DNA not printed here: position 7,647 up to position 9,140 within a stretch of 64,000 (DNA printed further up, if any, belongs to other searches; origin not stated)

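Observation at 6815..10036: Translationally coupled three-gene oxidative tailoring operon: SAM methyltransferase - FMO - Rieske oxygenase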

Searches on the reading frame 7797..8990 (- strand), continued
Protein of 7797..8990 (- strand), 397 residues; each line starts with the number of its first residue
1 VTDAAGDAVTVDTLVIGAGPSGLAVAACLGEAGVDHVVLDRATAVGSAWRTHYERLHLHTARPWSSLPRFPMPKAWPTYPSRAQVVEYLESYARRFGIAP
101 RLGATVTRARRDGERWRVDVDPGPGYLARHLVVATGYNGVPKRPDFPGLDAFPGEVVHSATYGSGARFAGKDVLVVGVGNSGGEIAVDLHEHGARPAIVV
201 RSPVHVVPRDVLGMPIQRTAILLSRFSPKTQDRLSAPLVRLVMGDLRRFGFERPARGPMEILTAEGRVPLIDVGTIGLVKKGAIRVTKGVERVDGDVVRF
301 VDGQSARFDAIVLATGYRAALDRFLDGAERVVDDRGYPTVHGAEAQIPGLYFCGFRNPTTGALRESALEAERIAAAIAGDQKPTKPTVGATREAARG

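Call 27: find_homologous_proteins(query=window:7797-8990:-, max_evalue=0.00001)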
Query window:7797-8990:- (397 aa): 4553 proteins with E <= 0.00001 among 8000 candidates; the best 120 are listed.
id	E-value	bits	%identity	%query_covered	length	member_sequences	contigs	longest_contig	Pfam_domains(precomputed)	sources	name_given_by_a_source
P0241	7.3e-208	709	83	95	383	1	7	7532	PF01266.31,PF13434.13,PF00743.26,PF07992.21,PF00070.34,PF02558.23,PF13738.13,PF03486.21,PF13454.13,PF01494.26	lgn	-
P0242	1.2e-147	511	61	91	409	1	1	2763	PF01266.31,PF13434.13,PF00743.26,PF07992.21,PF00070.34,PF13738.13,PF03486.21,PF13454.13,PF01494.26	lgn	-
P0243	6.7e-146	505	65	92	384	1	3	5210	PF01266.31,PF13434.13,PF00743.26,PF13450.13,PF07992.21,PF00070.34,PF02558.23,PF13738.13,PF03486.21,PF13454.13,PF01494.26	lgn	-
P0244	3.7e-143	496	60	94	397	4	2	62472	PF01266.31,PF13434.13,PF00743.26,PF07992.21,PF00070.34,PF13738.13,PF03486.21,PF13454.13,PF01494.26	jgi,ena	-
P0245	7.7e-141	488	61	92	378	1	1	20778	PF01266.31,PF13434.13,PF00743.26,PF01593.31,PF13450.13,PF07992.21,PF00070.34,PF13738.13,PF03486.21,PF13454.13,PF01494.26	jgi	-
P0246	2.1e-140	487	60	94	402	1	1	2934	PF01266.31,PF13434.13,PF00743.26,PF00890.31,PF07992.21,PF00070.34,PF13738.13,PF03486.21,PF13454.13,PF01134.29,PF01494.26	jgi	-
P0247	5.1e-140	486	58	90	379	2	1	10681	PF01266.31,PF13434.13,PF00743.26,PF13450.13,PF07992.21,PF00070.34,PF13738.13,PF03486.21,PF13454.13,PF01494.26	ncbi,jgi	ncbi:MAG: indole-3-pyruvate monooxygenase [Myxococcota bacterium]|jgi:indole-3-pyruvate monooxygenas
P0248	9.9e-140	485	61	92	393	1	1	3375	PF01266.31,PF13434.13,PF00743.26,PF00890.31,PF07992.21,PF00070.34,PF13738.13,PF03486.21,PF01134.29,PF01494.26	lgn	-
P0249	1.4e-138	481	61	93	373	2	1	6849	PF01946.24,PF01266.31,PF13434.13,PF00743.26,PF13450.13,PF07992.21,PF00070.34,PF13738.13,PF03486.21,PF13454.13,PF01494.26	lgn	-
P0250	1.1e-137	478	58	94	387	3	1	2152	PF01266.31,PF13434.13,PF00743.26,PF13450.13,PF07992.21,PF00070.34,PF13738.13,PF03486.21,PF13454.13,PF05834.19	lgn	-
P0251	2.2e-136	474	57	98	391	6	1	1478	PF01266.31,PF13434.13,PF00743.26,PF00890.31,PF07992.21,PF00070.34,PF13738.13,PF03486.21,PF01494.26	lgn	-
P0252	1.8e-135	471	57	94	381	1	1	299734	PF01266.31,PF13434.13,PF00743.26,PF01593.31,PF13450.13,PF07992.21,PF00070.34,PF13738.13,PF03486.21,PF13454.13,PF01494.26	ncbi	ncbi:MAG: NAD(P)/FAD-dependent oxidoreductase [Myxococcota bacterium]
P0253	3.4e-135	470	59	90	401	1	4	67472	PF01266.31,PF13434.13,PF00743.26,PF07992.21,PF13738.13,PF13454.13,PF01494.26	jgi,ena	-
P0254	1.0e-134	468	58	94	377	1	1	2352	PF01266.31,PF13434.13,PF00743.26,PF13450.13,PF07992.21,PF00070.34,PF13738.13,PF03486.21,PF13454.13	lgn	-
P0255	4.1e-134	466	58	93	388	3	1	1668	PF01266.31,PF13434.13,PF00743.26,PF13450.13,PF07992.21,PF13738.13,PF01494.26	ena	-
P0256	1.4e-133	464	60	89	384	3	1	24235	PF00743.26,PF13241.13,PF13450.13,PF07992.21,PF00070.34,PF03486.21,PF01134.29,PF01494.26,PF12831.14,PF01946.24,PF01266.31,PF13434.13,PF00890.31,PF02558.23,PF13738.13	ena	-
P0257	2.4e-133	464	60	94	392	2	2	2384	PF00743.26,PF13241.13,PF13450.13,PF07992.21,PF00070.34,PF03486.21,PF01494.26,PF12831.14,PF01946.24,PF01266.31,PF13434.13,PF00890.31,PF13738.13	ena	-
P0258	2.5e-133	464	57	93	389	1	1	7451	PF01266.31,PF13434.13,PF00743.26,PF13450.13,PF07992.21,PF00070.34,PF13738.13,PF03486.21,PF13454.13,PF01134.29,PF01494.26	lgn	-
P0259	1.3e-131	458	57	95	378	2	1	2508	PF01946.24,PF01266.31,PF13434.13,PF00743.26,PF13450.13,PF07992.21,PF00070.34,PF13738.13,PF03486.21,PF13454.13,PF01494.26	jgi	-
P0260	3.2e-131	457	60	93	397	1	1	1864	PF01266.31,PF13434.13,PF00743.26,PF07992.21,PF00070.34,PF13738.13,PF03486.21,PF01494.26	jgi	jgi:cation diffusion facilitator CzcD-associated flavoprotein CzcO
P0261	4.6e-131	456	58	93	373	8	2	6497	PF01266.31,PF13434.13,PF00743.26,PF13450.13,PF07992.21,PF00070.34,PF13738.13,PF03486.21,PF13454.13,PF01494.26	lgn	-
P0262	4.9e-130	453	58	95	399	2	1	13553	PF00743.26,PF13450.13,PF07992.21,PF00070.34,PF03486.21,PF13454.13,PF01494.26,PF01266.31,PF13434.13,PF00890.31,PF02558.23,PF13738.13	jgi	jgi:cation diffusion facilitator CzcD-associated flavoprotein CzcO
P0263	6.6e-130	452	58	93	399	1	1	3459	PF01266.31,PF13434.13,PF00743.26,PF07992.21,PF13738.13,PF03486.21,PF13454.13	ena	-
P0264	1.0e-129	452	56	98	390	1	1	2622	PF01266.31,PF13434.13,PF00743.26,PF13450.13,PF07992.21,PF00070.34,PF13738.13,PF03486.21,PF13454.13,PF01494.26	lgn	-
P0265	2.3e-129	450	58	93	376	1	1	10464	PF01266.31,PF13434.13,PF00743.26,PF13450.13,PF00890.31,PF07992.21,PF00070.34,PF13738.13,PF03486.21,PF01494.26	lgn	-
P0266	3.1e-129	450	57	92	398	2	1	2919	PF01266.31,PF13434.13,PF00743.26,PF07992.21,PF13738.13,PF13454.13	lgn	-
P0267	4.9e-129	449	57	93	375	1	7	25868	PF01266.31,PF13434.13,PF00743.26,PF13450.13,PF07992.21,PF00070.34,PF02558.23,PF13738.13,PF03486.21,PF01494.26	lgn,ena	-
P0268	3.1e-128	447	56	94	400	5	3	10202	PF01266.31,PF13434.13,PF00743.26,PF07992.21,PF00070.34,PF13738.13,PF03486.21,PF13454.13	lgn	-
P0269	8.3e-128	445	57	92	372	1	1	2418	PF01266.31,PF13434.13,PF00743.26,PF13450.13,PF00890.31,PF07992.21,PF00070.34,PF13738.13,PF03486.21,PF01494.26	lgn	-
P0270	2.9e-126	440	56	92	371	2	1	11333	PF01266.31,PF13434.13,PF00743.26,PF13450.13,PF07992.21,PF00070.34,PF13738.13,PF03486.21,PF13454.13,PF01494.26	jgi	-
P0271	4.3e-126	440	57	92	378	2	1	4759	PF01266.31,PF13434.13,PF00743.26,PF07992.21,PF00070.34,PF13738.13,PF03486.21,PF13454.13,PF01494.26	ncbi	-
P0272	5.9e-126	439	56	92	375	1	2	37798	PF01266.31,PF13434.13,PF00743.26,PF13450.13,PF07992.21,PF13738.13,PF03486.21,PF13454.13,PF01494.26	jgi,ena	-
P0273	1.9e-125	438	56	93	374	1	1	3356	PF01266.31,PF13434.13,PF00743.26,PF13450.13,PF07992.21,PF13738.13,PF03486.21,PF13454.13,PF01494.26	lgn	-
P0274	2.5e-125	437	52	97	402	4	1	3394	PF01266.31,PF13434.13,PF00743.26,PF13450.13,PF07992.21,PF13738.13,PF03486.21,PF01494.26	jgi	jgi:cation diffusion facilitator CzcD-associated flavoprotein CzcO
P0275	4.6e-125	436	56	93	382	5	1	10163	PF01266.31,PF13434.13,PF00743.26,PF13450.13,PF07992.21,PF13738.13,PF03486.21,PF13454.13,PF01494.26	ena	-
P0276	5.0e-125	436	58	90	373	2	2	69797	PF01266.31,PF13434.13,PF00743.26,PF07992.21,PF13738.13,PF03486.21,PF01494.26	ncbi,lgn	ncbi:MAG: monooxygenase [Myxococcales bacterium]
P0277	1.1e-124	435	56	92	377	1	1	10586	PF01266.31,PF13434.13,PF00743.26,PF13450.13,PF07992.21,PF13738.13,PF03486.21,PF13454.13,PF01494.26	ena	-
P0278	1.3e-124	435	55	91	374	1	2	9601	PF01266.31,PF13434.13,PF00743.26,PF13450.13,PF07992.21,PF13738.13,PF13454.13,PF01494.26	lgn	-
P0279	1.3e-124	435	57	92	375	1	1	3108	PF00743.26,PF13450.13,PF07992.21,PF00070.34,PF03486.21,PF13454.13,PF05834.19,PF01494.26,PF01266.31,PF13434.13,PF00890.31,PF13738.13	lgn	-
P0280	1.5e-124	435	54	87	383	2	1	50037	PF01266.31,PF13434.13,PF00743.26,PF13450.13,PF00890.31,PF07992.21,PF00070.34,PF13738.13,PF03486.21,PF01494.26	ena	-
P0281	1.7e-124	434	57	92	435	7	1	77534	PF01266.31,PF13434.13,PF00743.26,PF07992.21,PF13738.13,PF01494.26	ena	-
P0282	5.0e-124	433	55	97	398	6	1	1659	PF00743.26,PF13450.13,PF07992.21,PF00070.34,PF03486.21,PF13454.13,PF01494.26,PF01946.24,PF01266.31,PF13434.13,PF02558.23,PF13738.13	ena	-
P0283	8.7e-124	432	53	95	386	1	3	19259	PF01266.31,PF13434.13,PF00743.26,PF13450.13,PF07992.21,PF00070.34,PF13738.13,PF01494.26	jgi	jgi:indole-3-pyruvate monooxygenase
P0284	9.4e-124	432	55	92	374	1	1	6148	PF01266.31,PF13434.13,PF00743.26,PF13450.13,PF07992.21,PF13738.13,PF03486.21,PF01494.26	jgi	jgi:indole-3-pyruvate monooxygenase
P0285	2.2e-123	431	55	92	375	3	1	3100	PF01266.31,PF13434.13,PF00743.26,PF07992.21,PF13738.13,PF03486.21,PF01494.26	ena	-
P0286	2.9e-123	430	51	97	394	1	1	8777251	PF01266.31,PF13434.13,PF00743.26,PF13450.13,PF07992.21,PF13738.13,PF03486.21,PF01494.26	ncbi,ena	-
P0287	3.5e-123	430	55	92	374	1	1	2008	PF01266.31,PF13434.13,PF00743.26,PF13450.13,PF07992.21,PF13738.13,PF03486.21,PF13454.13,PF01494.26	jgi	jgi:indole-3-pyruvate monooxygenase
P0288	6.0e-123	429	56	92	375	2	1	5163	PF01266.31,PF13434.13,PF00743.26,PF13450.13,PF07992.21,PF13738.13,PF03486.21,PF13454.13,PF01494.26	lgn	-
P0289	8.3e-123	429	56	92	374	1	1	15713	PF01266.31,PF13434.13,PF00743.26,PF07992.21,PF13738.13,PF03486.21,PF13454.13,PF01494.26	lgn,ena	-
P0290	1.3e-122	428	56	92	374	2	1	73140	PF01266.31,PF13434.13,PF00743.26,PF07992.21,PF13738.13,PF03486.21,PF01494.26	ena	-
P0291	1.5e-122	428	55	92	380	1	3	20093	PF01266.31,PF13434.13,PF00743.26,PF07992.21,PF00070.34,PF13738.13,PF03486.21,PF13454.13,PF01494.26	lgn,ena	-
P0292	1.5e-122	428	55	92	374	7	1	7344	PF01266.31,PF13434.13,PF00743.26,PF13450.13,PF07992.21,PF13738.13,PF03486.21,PF13454.13,PF01494.26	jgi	jgi:cation diffusion facilitator CzcD-associated flavoprotein CzcO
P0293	1.8e-122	428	56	89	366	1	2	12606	PF01266.31,PF13434.13,PF00743.26,PF07992.21,PF13738.13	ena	-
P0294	2.5e-122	427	53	90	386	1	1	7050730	PF13434.13,PF00743.26,PF13450.13,PF07992.21,PF13738.13,PF03486.21,PF13454.13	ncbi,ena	-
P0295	3.7e-122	427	54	94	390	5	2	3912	PF01266.31,PF13434.13,PF00743.26,PF07992.21,PF00070.34,PF02558.23,PF13738.13,PF01494.26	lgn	-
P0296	7.7e-122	426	56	93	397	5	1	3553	PF01266.31,PF13434.13,PF00743.26,PF13450.13,PF07992.21,PF00070.34,PF13738.13,PF01494.26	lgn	-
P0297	7.8e-122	426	55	92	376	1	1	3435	PF01946.24,PF01266.31,PF13434.13,PF00743.26,PF13450.13,PF07992.21,PF13738.13,PF03486.21,PF13454.13,PF01494.26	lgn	-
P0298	7.9e-122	426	54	92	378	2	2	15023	PF00743.26,PF13450.13,PF07992.21,PF00070.34,PF03486.21,PF13454.13,PF01134.29,PF01494.26,PF01266.31,PF13434.13,PF00890.31,PF13738.13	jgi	-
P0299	8.9e-122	425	52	96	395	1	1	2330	PF13434.13,PF00743.26,PF07992.21,PF13738.13,PF01494.26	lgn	-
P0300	1.0e-121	425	56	93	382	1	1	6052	PF01266.31,PF13434.13,PF00743.26,PF13450.13,PF07992.21,PF00070.34,PF13738.13,PF01494.26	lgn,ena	-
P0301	1.0e-121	425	56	92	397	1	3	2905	PF00743.26,PF13450.13,PF07992.21,PF00070.34,PF03486.21,PF13454.13,PF05834.19,PF01494.26,PF01946.24,PF01266.31,PF13434.13,PF13738.13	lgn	-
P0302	1.1e-121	425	54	92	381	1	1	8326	PF13434.13,PF00743.26,PF13450.13,PF07992.21,PF13738.13,PF03486.21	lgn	-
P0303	1.6e-121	425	52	95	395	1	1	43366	PF01266.31,PF13434.13,PF00743.26,PF13450.13,PF07992.21,PF00070.34,PF13738.13,PF03486.21,PF13454.13,PF05834.19,PF01494.26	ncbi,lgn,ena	-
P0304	1.6e-121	425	53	90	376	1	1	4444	PF01266.31,PF13434.13,PF00743.26,PF13450.13,PF07992.21,PF00070.34,PF13738.13,PF03486.21,PF01494.26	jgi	jgi:cation diffusion facilitator CzcD-associated flavoprotein CzcO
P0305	2.0e-121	424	52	93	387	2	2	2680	PF01266.31,PF13434.13,PF00743.26,PF13450.13,PF00890.31,PF07992.21,PF13738.13,PF01494.26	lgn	-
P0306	2.3e-121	424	53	94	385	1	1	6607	PF01266.31,PF13434.13,PF00743.26,PF13450.13,PF07992.21,PF13738.13,PF03486.21,PF13454.13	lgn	-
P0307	2.3e-121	424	52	95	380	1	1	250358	PF01266.31,PF13434.13,PF00743.26,PF13450.13,PF07992.21,PF13738.13,PF03486.21,PF13454.13,PF01494.26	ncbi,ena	-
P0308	3.4e-121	424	55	88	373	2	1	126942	PF01266.31,PF13434.13,PF00743.26,PF13450.13,PF00890.31,PF07992.21,PF13738.13,PF03486.21,PF13454.13,PF01134.29,PF01494.26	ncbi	ncbi:MAG: NAD(P)/FAD-dependent oxidoreductase [Polyangiales bacterium]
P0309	5.1e-121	423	54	93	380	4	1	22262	PF01266.31,PF13434.13,PF00743.26,PF13450.13,PF07992.21,PF00070.34,PF02558.23,PF13738.13,PF03486.21,PF13454.13,PF01494.26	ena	-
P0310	5.4e-121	423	54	92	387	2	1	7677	PF13434.13,PF00743.26,PF13450.13,PF07992.21,PF13738.13,PF03486.21,PF01494.26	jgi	jgi:indole-3-pyruvate monooxygenase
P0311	6.0e-121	423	56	93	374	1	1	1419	PF01266.31,PF13434.13,PF00743.26,PF07992.21,PF13738.13,PF01494.26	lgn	-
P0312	7.4e-121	422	55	93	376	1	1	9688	PF01266.31,PF13434.13,PF00743.26,PF13450.13,PF07992.21,PF00070.34,PF13738.13,PF03486.21,PF13454.13,PF01494.26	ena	-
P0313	8.0e-121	422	53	93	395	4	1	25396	PF01266.31,PF13434.13,PF00743.26,PF13450.13,PF07992.21,PF13738.13,PF03486.21,PF01494.26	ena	-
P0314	8.3e-121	422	54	94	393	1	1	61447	PF13434.13,PF00743.26,PF13450.13,PF07992.21,PF13738.13,PF03486.21,PF01494.26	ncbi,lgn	-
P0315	8.5e-121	422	58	93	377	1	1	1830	PF01266.31,PF13434.13,PF00743.26,PF13450.13,PF07992.21,PF00070.34,PF13738.13,PF03486.21,PF13454.13,PF01494.26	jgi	jgi:cation diffusion facilitator CzcD-associated flavoprotein CzcO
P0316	9.2e-121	422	53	92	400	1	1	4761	PF00743.26,PF13450.13,PF07992.21,PF00070.34,PF03486.21,PF01134.29,PF01494.26,PF01946.24,PF01266.31,PF13434.13,PF00890.31,PF13738.13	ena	-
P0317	1.2e-120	422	56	93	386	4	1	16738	PF00743.26,PF13450.13,PF07992.21,PF00070.34,PF03486.21,PF13454.13,PF05834.19,PF01494.26,PF01266.31,PF13434.13,PF00890.31,PF02558.23,PF13738.13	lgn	-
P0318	1.4e-120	422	51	92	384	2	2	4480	PF13434.13,PF00743.26,PF13450.13,PF07992.21,PF13738.13,PF03486.21,PF13454.13,PF01494.26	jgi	jgi:cation diffusion facilitator CzcD-associated flavoprotein CzcO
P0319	1.5e-120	421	53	92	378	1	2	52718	PF01266.31,PF13434.13,PF00743.26,PF13450.13,PF07992.21,PF00070.34,PF02558.23,PF13738.13,PF01494.26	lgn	-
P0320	1.8e-120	421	53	94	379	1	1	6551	PF00743.26,PF13450.13,PF07992.21,PF00070.34,PF03486.21,PF13454.13,PF05834.19,PF01134.29,PF01494.26,PF01946.24,PF01266.31,PF13434.13,PF00890.31,PF13738.13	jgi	jgi:thioredoxin reductase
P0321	1.9e-120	421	51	94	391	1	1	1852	PF01266.31,PF13434.13,PF00743.26,PF13450.13,PF07992.21,PF13738.13,PF03486.21,PF13454.13,PF01494.26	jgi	jgi:cation diffusion facilitator CzcD-associated flavoprotein CzcO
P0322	2.1e-120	421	54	92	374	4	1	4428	PF00743.26,PF13450.13,PF07992.21,PF00070.34,PF03486.21,PF13454.13,PF05834.19,PF01494.26,PF01946.24,PF01266.31,PF13434.13,PF02558.23,PF13738.13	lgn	-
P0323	2.3e-120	421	53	92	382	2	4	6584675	PF01266.31,PF13434.13,PF00743.26,PF01593.31,PF13450.13,PF07992.21,PF13738.13,PF03486.21,PF13454.13,PF01494.26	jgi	-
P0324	2.3e-120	421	51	96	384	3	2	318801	PF13434.13,PF00743.26,PF13450.13,PF07992.21,PF13738.13,PF03486.21,PF13454.13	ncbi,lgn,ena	-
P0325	2.6e-120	421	56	94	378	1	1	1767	PF13434.13,PF00743.26,PF07992.21,PF13738.13,PF01494.26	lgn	-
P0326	3.7e-120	420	54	93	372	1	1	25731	PF00743.26,PF13450.13,PF07992.21,PF00070.34,PF03486.21,PF05834.19,PF01494.26,PF01946.24,PF01266.31,PF13434.13,PF00890.31,PF02558.23,PF13738.13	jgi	jgi:indole-3-pyruvate monooxygenase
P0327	4.0e-120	420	55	92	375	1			PF00743.26,PF13450.13,PF07992.21,PF00070.34,PF03486.21,PF13454.13,PF01494.26,PF01946.24,PF01266.31,PF13434.13,PF00890.31,PF13738.13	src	-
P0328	4.2e-120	420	55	94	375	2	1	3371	PF00743.26,PF13450.13,PF07992.21,PF00070.34,PF03486.21,PF13454.13,PF05834.19,PF01494.26,PF01266.31,PF13434.13,PF02558.23,PF13738.13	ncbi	-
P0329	4.4e-120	420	55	93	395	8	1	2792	PF01266.31,PF13434.13,PF00743.26,PF13450.13,PF07992.21,PF02558.23,PF13738.13,PF03486.21,PF01494.26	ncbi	-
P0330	4.5e-120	420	55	88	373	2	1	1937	PF01266.31,PF13434.13,PF00743.26,PF13450.13,PF00890.31,PF07992.21,PF13738.13,PF03486.21,PF13454.13,PF01134.29,PF01494.26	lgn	-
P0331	4.8e-120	420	52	94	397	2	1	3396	PF01266.31,PF13434.13,PF00743.26,PF13450.13,PF07992.21,PF13738.13,PF03486.21,PF01494.26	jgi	jgi:indole-3-pyruvate monooxygenase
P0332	5.1e-120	420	56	92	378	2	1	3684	PF00743.26,PF13450.13,PF07992.21,PF00070.34,PF03486.21,PF13454.13,PF05834.19,PF01494.26,PF01946.24,PF01266.31,PF13434.13,PF00890.31,PF02558.23,PF13738.13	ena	-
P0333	5.3e-120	420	51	95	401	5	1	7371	PF13434.13,PF00743.26,PF13450.13,PF07992.21,PF13738.13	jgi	jgi:indole-3-pyruvate monooxygenase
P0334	8.5e-120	419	52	92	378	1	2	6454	PF01266.31,PF13434.13,PF00743.26,PF13450.13,PF07992.21,PF13738.13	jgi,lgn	jgi:indole-3-pyruvate monooxygenase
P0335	8.9e-120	419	54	90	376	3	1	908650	PF01266.31,PF13434.13,PF00743.26,PF07992.21,PF00070.34,PF13738.13,PF03486.21,PF13454.13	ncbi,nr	ncbi:MAG: NAD(P)/FAD-dependent oxidoreductase [Myxococcales bacterium]|nr:NAD(P)/FAD-dependent oxido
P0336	1.0e-119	419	54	92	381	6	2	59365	PF01266.31,PF13434.13,PF00743.26,PF13450.13,PF07992.21,PF13738.13,PF03486.21,PF01494.26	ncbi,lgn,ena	-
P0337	1.3e-119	418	55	92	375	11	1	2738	PF01266.31,PF13434.13,PF00743.26,PF13450.13,PF07992.21,PF13738.13,PF03486.21,PF01494.26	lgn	-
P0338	1.3e-119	418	54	94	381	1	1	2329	PF01946.24,PF01266.31,PF13434.13,PF00743.26,PF13450.13,PF07992.21,PF00070.34,PF13738.13,PF03486.21,PF13454.13,PF01494.26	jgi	-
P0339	1.6e-119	418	54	92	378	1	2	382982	PF01266.31,PF13434.13,PF00743.26,PF07992.21,PF13738.13,PF01494.26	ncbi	-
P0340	1.7e-119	418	54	96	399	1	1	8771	PF01266.31,PF13434.13,PF00743.26,PF13450.13,PF07992.21,PF13738.13,PF01494.26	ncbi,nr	ncbi:MAG: NAD(P)/FAD-dependent oxidoreductase [Actinomycetota bacterium]|nr:NAD(P)/FAD-dependent oxi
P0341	1.8e-119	418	52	95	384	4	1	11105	PF13434.13,PF00743.26,PF13450.13,PF07992.21,PF13738.13,PF03486.21,PF13454.13,PF01494.26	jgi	jgi:indole-3-pyruvate monooxygenase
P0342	1.9e-119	418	51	94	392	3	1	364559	PF01266.31,PF13434.13,PF00743.26,PF13450.13,PF07992.21,PF13738.13,PF03486.21,PF01494.26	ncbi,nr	ncbi:MAG TPA: NAD(P)/FAD-dependent oxidoreductase [Thermoanaerobaculia bacterium]|nr:NAD(P)/FAD-depe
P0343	2.1e-119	418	56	84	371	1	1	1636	PF13434.13,PF00743.26,PF07992.21,PF13738.13,PF13454.13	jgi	jgi:hypothetical protein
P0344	2.3e-119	418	53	93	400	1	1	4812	PF01266.31,PF13434.13,PF00743.26,PF13450.13,PF00890.31,PF07992.21,PF13738.13,PF13454.13,PF01494.26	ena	-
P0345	2.8e-119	417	52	93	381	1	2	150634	PF01266.31,PF13434.13,PF00743.26,PF13450.13,PF07992.21,PF13738.13,PF03486.21,PF13454.13,PF01494.26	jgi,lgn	jgi:cation diffusion facilitator CzcD-associated flavoprotein CzcO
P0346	2.9e-119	417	51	94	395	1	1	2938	PF01266.31,PF13434.13,PF00743.26,PF13450.13,PF07992.21,PF13738.13,PF03486.21,PF01494.26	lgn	-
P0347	3.1e-119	417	53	91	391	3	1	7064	PF01266.31,PF13434.13,PF00743.26,PF13450.13,PF07992.21,PF13738.13,PF03486.21,PF13454.13,PF01494.26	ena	-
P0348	3.2e-119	417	52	93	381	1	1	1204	PF01266.31,PF13434.13,PF00743.26,PF13450.13,PF07992.21,PF13738.13,PF03486.21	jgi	jgi:indole-3-pyruvate monooxygenase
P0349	3.3e-119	417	52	98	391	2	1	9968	PF01266.31,PF13434.13,PF00743.26,PF13450.13,PF07992.21,PF13738.13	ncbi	ncbi:MAG: flavin-containing monooxygenase [bacterium]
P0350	3.4e-119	417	55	94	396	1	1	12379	PF01266.31,PF13434.13,PF00743.26,PF07992.21,PF00070.34,PF02558.23,PF13738.13,PF03486.21,PF13454.13,PF05834.19,PF01494.26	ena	-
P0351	3.4e-119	417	55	94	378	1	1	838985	PF01266.31,PF13434.13,PF00743.26,PF07992.21,PF13738.13,PF03486.21,PF13454.13,PF01494.26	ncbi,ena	-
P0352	3.5e-119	417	55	93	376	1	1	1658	PF01266.31,PF13434.13,PF00743.26,PF07992.21,PF00070.34,PF13738.13,PF03486.21,PF01494.26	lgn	-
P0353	3.8e-119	417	55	92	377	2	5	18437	PF01266.31,PF13434.13,PF00743.26,PF13450.13,PF07992.21,PF00070.34,PF02558.23,PF13738.13,PF03486.21,PF05834.19,PF01494.26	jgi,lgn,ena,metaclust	metaclust:\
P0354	4.2e-119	417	56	93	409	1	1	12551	PF01266.31,PF13434.13,PF00743.26,PF13450.13,PF07992.21,PF13738.13,PF03486.21,PF13454.13,PF01494.26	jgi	jgi:cation diffusion facilitator CzcD-associated flavoprotein CzcO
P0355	4.2e-119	417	53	93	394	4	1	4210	PF01266.31,PF13434.13,PF00743.26,PF13450.13,PF00890.31,PF07992.21,PF13738.13,PF03486.21,PF01494.26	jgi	jgi:indole-3-pyruvate monooxygenase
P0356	4.7e-119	417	54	92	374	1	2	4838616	PF00743.26,PF13450.13,PF07992.21,PF00070.34,PF03486.21,PF13454.13,PF01494.26,PF01946.24,PF01266.31,PF13434.13,PF02558.23,PF13738.13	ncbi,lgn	ncbi:flavin-containing monooxygenase [Burkholderiaceae bacterium UC74_6]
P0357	4.7e-119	417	54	91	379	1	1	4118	PF01266.31,PF13434.13,PF00743.26,PF07992.21,PF13738.13,PF03486.21,PF01494.26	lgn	-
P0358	5.7e-119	416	49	92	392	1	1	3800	PF01266.31,PF13434.13,PF00743.26,PF13450.13,PF07992.21,PF13738.13,PF03486.21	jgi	jgi:cation diffusion facilitator CzcD-associated flavoprotein CzcO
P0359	8.1e-119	416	56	94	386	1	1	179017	PF01266.31,PF13434.13,PF00743.26,PF07992.21,PF13738.13,PF03486.21,PF13454.13,PF01494.26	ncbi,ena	-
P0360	9.6e-119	415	55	92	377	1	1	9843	PF01266.31,PF13434.13,PF00743.26,PF07992.21,PF00070.34,PF02558.23,PF13738.13,PF03486.21,PF13454.13,PF01494.26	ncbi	-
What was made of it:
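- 7797..8990 (-): Class B flavin-containing monooxygenase, YUCCA-like/type II, 397 aa. Homologs are named indole-3-pyruvate monooxygenase by JGI (call 27).
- Closest known: YUCCA / bacterial YUC-like and type II. Same: Homologs carry the KO name indole-3-pyruvate monooxygenase (call 27).
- Hints on chemistry: JGI names FMO homologs indole-3-pyruvate monooxygenase (call 27). KO-based names on homologs (call 27).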
